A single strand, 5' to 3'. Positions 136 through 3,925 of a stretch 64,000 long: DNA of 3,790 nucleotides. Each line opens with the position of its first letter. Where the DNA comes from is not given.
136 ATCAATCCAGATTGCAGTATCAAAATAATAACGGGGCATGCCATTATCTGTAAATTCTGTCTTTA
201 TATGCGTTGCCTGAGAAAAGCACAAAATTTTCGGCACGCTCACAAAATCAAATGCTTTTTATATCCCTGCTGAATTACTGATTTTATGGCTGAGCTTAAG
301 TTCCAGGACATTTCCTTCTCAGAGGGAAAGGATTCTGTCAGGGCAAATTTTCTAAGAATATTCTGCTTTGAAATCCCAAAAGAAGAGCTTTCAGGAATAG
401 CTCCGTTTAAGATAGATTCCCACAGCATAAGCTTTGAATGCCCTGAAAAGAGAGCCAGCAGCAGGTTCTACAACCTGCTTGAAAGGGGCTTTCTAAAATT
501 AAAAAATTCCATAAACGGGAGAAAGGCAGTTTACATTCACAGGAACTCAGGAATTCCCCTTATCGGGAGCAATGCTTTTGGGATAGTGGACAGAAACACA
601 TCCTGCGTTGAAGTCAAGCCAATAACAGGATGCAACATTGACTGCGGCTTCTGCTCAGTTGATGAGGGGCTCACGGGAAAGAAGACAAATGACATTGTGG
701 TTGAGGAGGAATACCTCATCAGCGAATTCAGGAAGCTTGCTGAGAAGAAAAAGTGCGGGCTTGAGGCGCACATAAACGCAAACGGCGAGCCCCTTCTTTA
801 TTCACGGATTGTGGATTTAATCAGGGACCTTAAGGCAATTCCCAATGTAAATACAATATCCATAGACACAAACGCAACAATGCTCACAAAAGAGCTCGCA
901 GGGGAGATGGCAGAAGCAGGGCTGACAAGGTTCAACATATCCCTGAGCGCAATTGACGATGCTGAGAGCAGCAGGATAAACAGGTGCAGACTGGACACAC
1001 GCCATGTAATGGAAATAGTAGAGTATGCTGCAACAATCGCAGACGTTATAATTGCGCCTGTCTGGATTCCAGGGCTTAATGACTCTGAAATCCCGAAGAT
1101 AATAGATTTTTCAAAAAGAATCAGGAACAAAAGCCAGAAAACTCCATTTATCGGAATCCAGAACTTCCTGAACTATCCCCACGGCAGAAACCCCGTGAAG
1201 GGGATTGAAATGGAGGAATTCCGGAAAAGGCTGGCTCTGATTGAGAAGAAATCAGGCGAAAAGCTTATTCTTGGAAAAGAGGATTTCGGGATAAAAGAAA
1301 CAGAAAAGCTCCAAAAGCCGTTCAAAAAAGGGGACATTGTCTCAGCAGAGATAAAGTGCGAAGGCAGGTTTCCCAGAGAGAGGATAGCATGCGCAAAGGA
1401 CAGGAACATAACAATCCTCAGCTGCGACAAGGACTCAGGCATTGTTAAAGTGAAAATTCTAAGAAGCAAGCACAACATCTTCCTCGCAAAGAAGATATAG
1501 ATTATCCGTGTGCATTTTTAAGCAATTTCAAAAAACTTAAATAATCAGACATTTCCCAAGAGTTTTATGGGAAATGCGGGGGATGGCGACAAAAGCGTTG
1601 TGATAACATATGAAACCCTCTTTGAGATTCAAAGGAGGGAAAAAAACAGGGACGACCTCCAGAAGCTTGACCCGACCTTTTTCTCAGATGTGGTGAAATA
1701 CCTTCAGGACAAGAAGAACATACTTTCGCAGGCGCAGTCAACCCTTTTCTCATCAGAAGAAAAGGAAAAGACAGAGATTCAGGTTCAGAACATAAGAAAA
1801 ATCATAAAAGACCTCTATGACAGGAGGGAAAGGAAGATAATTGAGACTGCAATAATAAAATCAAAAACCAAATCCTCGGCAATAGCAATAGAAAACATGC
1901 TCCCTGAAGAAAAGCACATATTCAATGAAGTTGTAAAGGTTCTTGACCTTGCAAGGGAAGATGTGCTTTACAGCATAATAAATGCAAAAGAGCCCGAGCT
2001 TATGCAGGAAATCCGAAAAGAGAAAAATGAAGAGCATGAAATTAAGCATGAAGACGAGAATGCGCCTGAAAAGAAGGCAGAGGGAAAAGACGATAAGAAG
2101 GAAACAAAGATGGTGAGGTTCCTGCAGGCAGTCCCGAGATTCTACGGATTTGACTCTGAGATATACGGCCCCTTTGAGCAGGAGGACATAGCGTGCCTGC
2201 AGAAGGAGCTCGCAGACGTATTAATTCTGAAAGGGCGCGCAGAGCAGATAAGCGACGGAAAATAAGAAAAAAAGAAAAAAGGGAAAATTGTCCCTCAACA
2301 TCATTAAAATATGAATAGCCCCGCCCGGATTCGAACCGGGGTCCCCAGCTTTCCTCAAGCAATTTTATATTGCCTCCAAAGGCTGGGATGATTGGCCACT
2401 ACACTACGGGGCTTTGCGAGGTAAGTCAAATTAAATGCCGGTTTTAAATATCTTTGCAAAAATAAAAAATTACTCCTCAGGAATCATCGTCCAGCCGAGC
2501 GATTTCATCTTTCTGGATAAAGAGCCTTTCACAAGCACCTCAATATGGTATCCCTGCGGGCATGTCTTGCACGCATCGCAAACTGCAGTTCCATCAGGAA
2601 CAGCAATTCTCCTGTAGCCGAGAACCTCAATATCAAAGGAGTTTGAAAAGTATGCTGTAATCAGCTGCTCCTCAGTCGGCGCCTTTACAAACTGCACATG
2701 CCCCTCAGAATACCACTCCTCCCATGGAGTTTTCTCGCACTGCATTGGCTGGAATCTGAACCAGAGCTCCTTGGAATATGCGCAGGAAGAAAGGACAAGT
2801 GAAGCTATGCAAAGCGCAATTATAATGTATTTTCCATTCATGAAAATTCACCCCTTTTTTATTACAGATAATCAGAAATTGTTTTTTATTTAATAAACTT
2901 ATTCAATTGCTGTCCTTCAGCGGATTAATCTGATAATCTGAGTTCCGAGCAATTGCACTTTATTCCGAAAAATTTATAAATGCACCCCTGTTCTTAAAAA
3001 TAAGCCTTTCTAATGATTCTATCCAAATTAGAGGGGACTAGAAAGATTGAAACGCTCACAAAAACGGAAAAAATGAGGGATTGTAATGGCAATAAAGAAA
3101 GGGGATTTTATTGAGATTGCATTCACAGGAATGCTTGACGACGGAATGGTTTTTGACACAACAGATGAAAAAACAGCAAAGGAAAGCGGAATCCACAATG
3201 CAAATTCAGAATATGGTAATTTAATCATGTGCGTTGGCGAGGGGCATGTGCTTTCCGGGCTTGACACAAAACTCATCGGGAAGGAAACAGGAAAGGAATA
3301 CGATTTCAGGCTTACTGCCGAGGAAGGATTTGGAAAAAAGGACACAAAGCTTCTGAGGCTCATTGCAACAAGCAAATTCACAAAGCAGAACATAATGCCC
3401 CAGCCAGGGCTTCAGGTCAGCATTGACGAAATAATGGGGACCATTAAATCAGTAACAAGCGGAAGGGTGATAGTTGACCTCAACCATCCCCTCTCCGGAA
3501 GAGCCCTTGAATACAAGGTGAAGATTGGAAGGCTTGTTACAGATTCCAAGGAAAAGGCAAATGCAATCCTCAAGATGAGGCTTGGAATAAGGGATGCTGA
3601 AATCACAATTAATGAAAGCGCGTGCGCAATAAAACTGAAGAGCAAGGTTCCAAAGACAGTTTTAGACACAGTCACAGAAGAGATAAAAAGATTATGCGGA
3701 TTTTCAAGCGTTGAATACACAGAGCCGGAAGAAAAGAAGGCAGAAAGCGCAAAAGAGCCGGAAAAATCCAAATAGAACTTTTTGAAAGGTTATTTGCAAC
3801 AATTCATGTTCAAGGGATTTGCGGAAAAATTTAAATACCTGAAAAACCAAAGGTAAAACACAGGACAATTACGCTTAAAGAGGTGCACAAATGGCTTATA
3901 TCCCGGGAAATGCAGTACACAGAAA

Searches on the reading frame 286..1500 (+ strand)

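Call 58: search_protein_families(library=pfam, proteins=[window:286-1500:+], max_evalue=0.00001)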
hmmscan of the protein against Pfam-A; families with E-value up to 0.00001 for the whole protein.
window:286-1500:+ (404 aa): 1 family
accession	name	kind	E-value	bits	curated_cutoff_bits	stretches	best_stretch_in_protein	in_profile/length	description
PF04055.27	Radical_SAM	-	9.2e-22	78.4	29.5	1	111-275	2-165/166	Radical SAM superfamily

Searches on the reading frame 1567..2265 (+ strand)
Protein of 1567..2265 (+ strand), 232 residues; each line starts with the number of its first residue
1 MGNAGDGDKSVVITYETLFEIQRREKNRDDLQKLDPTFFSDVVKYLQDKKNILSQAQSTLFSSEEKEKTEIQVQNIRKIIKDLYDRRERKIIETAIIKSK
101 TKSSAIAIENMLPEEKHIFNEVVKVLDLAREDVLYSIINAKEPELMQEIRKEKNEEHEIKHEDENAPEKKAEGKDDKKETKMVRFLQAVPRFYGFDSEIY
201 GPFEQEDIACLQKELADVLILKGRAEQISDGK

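Call 58: search_protein_families(library=pfam, proteins=[window:1567-2265:+], max_evalue=0.00001)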
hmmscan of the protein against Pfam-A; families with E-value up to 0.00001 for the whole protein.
window:1567-2265:+ (232 aa): 1 family
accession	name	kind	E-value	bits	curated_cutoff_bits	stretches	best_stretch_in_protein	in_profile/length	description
PF22090.1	Gins51_C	-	5.7e-10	39.3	27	1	182-228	2-48/48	Gins51, C-terminal domain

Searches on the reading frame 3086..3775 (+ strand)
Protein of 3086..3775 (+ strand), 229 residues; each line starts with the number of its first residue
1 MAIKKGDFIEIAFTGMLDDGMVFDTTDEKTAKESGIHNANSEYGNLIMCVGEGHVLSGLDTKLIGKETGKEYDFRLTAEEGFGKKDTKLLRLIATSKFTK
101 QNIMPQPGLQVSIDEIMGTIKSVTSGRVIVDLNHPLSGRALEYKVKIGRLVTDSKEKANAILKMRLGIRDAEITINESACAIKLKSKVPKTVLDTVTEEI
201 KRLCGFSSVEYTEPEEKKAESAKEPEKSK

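Call 58: search_protein_families(library=pfam, proteins=[window:3086-3775:+], max_evalue=0.00001)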
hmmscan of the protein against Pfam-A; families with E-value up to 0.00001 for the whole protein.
window:3086-3775:+ (229 aa): 2 families
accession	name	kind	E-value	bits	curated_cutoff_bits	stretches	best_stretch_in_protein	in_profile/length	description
PF22199.2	FKBP26_IF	-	5.5e-15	55.5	27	1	91-136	1-46/46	FKBP26, IF domain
PF00254.34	FKBP_C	-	2.7e-08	34.5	21.1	1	3-87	5-76/94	FKBP-type peptidyl-prolyl cis-trans isomerase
